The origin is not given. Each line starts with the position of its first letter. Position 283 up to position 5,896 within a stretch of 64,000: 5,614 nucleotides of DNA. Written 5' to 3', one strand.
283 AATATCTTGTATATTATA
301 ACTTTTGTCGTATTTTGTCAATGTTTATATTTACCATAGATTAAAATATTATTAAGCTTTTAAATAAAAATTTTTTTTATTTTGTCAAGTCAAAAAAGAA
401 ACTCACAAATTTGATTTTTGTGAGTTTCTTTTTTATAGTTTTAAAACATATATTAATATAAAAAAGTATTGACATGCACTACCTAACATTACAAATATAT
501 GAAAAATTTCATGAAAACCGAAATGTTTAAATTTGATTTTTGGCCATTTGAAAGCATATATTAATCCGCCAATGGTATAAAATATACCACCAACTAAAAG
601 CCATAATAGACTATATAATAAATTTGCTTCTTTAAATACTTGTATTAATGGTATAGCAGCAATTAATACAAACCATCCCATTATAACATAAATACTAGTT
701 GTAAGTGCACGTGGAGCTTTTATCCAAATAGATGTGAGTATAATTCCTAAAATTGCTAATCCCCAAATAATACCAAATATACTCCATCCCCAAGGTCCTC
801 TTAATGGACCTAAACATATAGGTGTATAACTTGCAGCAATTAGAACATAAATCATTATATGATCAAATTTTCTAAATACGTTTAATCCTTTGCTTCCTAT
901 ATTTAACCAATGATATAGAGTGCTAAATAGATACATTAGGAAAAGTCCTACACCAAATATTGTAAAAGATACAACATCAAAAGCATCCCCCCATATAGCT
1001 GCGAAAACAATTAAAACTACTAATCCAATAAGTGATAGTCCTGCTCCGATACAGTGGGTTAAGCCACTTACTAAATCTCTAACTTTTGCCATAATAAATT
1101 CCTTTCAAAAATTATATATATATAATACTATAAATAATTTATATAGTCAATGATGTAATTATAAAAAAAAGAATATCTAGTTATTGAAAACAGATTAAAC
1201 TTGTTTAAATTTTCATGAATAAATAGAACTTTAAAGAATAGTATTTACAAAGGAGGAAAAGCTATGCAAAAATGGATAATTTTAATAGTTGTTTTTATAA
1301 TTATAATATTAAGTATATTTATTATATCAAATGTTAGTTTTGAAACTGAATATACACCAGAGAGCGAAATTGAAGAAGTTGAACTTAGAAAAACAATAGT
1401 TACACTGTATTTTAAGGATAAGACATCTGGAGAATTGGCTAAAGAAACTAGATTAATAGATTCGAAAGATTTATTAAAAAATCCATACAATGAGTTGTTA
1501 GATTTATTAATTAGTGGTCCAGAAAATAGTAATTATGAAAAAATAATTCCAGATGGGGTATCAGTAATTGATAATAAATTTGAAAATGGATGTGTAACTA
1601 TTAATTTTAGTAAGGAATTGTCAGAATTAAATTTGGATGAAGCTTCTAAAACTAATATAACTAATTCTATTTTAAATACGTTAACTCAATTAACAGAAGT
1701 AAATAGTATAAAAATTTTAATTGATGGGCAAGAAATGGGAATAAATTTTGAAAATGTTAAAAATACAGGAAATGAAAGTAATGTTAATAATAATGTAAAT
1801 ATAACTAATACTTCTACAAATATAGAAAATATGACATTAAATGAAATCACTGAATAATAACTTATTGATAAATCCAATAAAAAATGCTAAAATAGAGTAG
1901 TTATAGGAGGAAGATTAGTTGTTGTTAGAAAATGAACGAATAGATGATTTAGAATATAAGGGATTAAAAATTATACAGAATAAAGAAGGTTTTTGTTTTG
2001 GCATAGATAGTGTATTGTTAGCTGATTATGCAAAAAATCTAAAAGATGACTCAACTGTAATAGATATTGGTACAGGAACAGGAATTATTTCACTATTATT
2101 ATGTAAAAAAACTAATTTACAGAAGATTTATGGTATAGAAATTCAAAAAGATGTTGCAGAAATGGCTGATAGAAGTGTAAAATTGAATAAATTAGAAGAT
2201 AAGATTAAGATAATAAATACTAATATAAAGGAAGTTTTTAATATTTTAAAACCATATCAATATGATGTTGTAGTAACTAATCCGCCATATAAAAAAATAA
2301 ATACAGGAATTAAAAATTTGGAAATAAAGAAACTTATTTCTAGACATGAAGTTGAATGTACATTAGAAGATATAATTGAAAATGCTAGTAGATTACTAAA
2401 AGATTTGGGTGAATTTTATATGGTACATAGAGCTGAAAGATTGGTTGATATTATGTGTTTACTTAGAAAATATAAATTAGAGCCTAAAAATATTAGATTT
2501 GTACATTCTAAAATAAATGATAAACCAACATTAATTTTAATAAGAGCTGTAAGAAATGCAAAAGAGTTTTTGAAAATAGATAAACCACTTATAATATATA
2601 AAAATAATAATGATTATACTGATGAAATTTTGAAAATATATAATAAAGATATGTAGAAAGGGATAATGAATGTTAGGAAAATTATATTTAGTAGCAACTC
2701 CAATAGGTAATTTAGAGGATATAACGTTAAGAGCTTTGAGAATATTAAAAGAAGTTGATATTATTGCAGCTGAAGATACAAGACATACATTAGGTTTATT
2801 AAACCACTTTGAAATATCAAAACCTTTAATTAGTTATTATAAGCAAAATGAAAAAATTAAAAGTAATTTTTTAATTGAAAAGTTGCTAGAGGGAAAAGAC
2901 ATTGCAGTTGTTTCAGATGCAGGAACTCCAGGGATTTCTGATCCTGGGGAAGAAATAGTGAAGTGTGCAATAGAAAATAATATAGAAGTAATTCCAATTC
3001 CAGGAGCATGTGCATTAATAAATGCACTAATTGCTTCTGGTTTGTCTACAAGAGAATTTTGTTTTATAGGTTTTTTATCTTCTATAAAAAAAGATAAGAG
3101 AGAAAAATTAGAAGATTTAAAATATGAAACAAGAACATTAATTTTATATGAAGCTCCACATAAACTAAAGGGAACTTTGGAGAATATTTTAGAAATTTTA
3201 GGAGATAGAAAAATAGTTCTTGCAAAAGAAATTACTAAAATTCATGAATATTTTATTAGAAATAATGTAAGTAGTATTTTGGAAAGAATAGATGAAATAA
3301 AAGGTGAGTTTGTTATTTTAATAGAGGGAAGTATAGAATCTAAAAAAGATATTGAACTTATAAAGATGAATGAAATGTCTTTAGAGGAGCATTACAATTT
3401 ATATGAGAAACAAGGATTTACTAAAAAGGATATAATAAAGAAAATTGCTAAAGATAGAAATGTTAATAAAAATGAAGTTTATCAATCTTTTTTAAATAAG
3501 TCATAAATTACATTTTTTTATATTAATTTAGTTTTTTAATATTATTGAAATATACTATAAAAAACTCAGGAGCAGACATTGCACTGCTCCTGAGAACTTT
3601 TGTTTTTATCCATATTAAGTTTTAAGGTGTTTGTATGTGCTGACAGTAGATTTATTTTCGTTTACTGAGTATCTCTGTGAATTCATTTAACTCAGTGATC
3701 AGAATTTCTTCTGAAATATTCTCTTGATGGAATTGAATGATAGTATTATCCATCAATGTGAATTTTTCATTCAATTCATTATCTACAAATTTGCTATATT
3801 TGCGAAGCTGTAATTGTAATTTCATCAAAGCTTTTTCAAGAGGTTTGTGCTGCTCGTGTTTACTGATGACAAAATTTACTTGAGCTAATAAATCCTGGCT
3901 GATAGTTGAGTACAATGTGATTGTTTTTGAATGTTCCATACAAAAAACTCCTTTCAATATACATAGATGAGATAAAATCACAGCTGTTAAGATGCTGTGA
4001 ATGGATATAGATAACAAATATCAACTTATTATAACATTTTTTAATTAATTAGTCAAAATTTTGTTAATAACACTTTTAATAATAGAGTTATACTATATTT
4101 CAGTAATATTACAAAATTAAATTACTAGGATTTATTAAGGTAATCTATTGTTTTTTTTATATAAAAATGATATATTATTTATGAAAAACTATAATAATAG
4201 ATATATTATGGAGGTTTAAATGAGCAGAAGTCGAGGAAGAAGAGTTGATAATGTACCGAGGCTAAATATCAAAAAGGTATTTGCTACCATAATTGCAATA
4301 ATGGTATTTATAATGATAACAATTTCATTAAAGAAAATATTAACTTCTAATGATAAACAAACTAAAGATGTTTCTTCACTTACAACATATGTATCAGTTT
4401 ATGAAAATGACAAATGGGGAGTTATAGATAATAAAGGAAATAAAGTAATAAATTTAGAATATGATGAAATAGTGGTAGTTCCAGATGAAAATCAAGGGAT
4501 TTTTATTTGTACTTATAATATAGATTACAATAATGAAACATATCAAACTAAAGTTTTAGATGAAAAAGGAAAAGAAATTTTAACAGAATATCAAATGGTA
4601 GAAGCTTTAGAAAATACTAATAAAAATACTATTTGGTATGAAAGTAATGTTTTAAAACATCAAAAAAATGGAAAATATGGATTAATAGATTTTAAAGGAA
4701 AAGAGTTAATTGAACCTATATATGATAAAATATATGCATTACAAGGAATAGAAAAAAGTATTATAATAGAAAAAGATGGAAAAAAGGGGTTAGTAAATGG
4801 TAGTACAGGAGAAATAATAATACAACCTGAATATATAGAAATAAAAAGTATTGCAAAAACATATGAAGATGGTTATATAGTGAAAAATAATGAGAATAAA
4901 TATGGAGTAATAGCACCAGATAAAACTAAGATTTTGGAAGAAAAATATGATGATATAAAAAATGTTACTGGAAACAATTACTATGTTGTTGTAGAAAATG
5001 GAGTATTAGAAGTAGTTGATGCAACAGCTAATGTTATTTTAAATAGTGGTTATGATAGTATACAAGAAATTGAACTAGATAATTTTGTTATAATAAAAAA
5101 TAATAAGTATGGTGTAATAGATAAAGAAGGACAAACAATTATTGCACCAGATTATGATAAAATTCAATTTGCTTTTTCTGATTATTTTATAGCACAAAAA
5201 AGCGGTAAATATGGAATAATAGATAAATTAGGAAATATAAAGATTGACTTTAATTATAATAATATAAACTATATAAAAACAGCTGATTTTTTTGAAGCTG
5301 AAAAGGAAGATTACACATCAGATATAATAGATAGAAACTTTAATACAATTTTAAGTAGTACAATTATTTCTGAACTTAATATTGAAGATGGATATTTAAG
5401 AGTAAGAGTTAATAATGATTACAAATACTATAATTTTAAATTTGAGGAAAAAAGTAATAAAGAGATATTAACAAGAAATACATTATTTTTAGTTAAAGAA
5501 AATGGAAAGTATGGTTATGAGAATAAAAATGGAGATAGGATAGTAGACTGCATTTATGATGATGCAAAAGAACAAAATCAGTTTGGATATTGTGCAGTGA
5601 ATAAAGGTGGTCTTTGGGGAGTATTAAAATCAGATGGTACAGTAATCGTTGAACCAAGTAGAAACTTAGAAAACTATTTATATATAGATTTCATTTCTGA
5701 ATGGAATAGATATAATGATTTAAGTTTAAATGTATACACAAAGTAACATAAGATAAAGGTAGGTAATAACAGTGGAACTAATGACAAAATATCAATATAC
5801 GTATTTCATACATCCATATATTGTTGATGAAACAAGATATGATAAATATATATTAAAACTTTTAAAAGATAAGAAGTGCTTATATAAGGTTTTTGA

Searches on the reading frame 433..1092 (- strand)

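Call 15: search_protein_families(library=pfam, proteins=[window:433-1092:-], max_evalue=0.001)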
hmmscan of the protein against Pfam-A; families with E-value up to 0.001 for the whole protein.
window:433-1092:- (219 aa): 1 family
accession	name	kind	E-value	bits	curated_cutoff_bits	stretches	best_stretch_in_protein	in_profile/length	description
PF03006.26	HlyIII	-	4e-50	171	26.2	1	4-209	4-224/224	Haemolysin-III related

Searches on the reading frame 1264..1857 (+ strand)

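Call 15: search_protein_families(library=pfam, proteins=[window:1264-1857:+], max_evalue=0.001)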
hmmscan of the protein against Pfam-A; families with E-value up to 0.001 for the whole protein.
window:1264-1857:+ (197 aa): 1 family
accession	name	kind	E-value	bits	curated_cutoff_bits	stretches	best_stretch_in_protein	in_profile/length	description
PF10646.14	Germane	-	1.2e-19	71.5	23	1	47-157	1-115/117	Sporulation and spore germination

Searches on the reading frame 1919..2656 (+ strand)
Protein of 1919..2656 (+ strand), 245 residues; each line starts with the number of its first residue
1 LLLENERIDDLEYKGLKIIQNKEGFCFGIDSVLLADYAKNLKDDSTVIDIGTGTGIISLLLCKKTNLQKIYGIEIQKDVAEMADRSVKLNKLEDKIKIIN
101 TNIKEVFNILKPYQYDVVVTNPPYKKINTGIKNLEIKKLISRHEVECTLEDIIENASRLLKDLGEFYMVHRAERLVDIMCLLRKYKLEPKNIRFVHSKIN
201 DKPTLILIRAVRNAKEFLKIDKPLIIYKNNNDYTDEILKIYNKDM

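Call 15: search_protein_families(library=pfam, proteins=[window:1919-2656:+], max_evalue=0.001)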
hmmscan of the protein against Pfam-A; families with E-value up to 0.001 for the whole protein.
window:1919-2656:+ (245 aa): 22 families
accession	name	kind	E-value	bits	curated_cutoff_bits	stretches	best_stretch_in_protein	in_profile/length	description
PF05175.20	MTS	-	1.7e-14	54.3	23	1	39-172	29-142/170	Methyltransferase small domain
PF02475.24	TRM5-TYW2_MTfase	-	3.1e-10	40.7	28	1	38-160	31-152/164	TRM5/TYW2 methyltransferase domain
PF13847.12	Methyltransf_31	-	1e-09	38.6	27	1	42-182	2-125/145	Methyltransferase domain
PF06325.19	PrmA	-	4.5e-09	36.6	22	1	39-121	157-233/296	Ribosomal protein L11 methyltransferase (PrmA)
PF12847.13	Methyltransf_18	-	4.4e-08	33.7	27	1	35-119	6-87/151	Methyltransferase domain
PF05971.18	Methyltransf_10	-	8.4e-07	29.1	23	1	33-132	92-195/299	RNA methyltransferase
PF07669.17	Eco57I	-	9.8e-07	29.5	25.3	1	69-188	2-155/171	Eco57I restriction-modification methylase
PF13649.12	Methyltransf_25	-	3.2e-06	28.2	27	1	47-120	1-70/97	Methyltransferase domain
PF02527.21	GidB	-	9.2e-06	25.6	27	0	29-119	36-120/184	rRNA small subunit methyltransferase G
PF00398.26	RrnaAD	-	1.2e-05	25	24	1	39-130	26-114/263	Ribosomal RNA adenine dimethylase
PF02384.22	N6_Mtase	-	1.7e-05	24.7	20.4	1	40-127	43-138/311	N-6 DNA Methylase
PF01170.24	UPF0020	-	4.8e-05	23.6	22.3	1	66-126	75-133/197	RMKL-like, methyltransferase domain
PF13489.12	Methyltransf_23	-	6.3e-05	23.2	27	1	34-107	13-70/164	Methyltransferase domain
PF08123.19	DOT1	-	6.6e-05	23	23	1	40-90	39-89/205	Histone methylation protein DOT1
PF08241.18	Methyltransf_11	-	0.00015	22.8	21.2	0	48-120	1-66/95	Methyltransferase domain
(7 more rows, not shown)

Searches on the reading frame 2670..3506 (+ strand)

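Call 15: search_protein_families(library=pfam, proteins=[window:2670-3506:+], max_evalue=0.001)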
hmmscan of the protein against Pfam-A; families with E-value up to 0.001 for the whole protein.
window:2670-3506:+ (278 aa): 1 family
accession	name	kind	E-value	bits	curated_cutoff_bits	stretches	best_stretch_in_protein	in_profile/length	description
PF00590.25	TP_methylase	-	4.4e-31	108.9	27.8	1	4-202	1-210/212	Tetrapyrrole (Corrin/Porphyrin) Methylases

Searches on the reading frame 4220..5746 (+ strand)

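Call 15: search_protein_families(library=pfam, proteins=[window:4220-5746:+], max_evalue=0.001)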
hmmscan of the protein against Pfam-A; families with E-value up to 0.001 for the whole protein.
window:4220-5746:+ (508 aa): 1 family
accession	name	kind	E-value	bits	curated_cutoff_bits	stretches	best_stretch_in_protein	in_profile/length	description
PF14903.11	WG_beta_rep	-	3.3e-24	85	25.6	3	297-331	1-35/35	WG containing repeat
